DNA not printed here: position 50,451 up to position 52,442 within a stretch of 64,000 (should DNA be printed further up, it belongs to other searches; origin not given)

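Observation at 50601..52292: Secreted 563-aa protein built from repeated di-cysteine (CC) modules with a pilin-like N-terminal anchor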

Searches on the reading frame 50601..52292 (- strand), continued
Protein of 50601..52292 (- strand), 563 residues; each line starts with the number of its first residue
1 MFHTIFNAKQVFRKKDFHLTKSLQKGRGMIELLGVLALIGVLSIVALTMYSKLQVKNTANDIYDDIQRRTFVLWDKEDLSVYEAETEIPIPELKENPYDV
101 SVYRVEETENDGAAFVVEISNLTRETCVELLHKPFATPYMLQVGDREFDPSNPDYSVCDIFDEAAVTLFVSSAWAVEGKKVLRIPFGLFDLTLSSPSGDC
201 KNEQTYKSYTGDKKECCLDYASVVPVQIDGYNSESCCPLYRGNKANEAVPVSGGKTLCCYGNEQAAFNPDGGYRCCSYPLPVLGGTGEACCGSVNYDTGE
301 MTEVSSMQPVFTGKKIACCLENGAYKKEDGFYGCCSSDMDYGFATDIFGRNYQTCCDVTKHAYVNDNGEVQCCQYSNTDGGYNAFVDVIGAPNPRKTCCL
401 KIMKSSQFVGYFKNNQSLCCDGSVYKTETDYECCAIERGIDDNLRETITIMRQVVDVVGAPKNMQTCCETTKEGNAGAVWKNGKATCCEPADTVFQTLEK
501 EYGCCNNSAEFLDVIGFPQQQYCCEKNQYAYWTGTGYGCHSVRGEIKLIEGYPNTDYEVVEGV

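Call 83: search_protein_families(library=pfam, proteins=[P0149, P0043], max_evalue=0.001)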
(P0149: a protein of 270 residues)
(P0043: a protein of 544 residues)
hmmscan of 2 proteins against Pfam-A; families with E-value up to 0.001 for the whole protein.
P0149 (270 aa): 0 families

P0043 (544 aa): 0 families
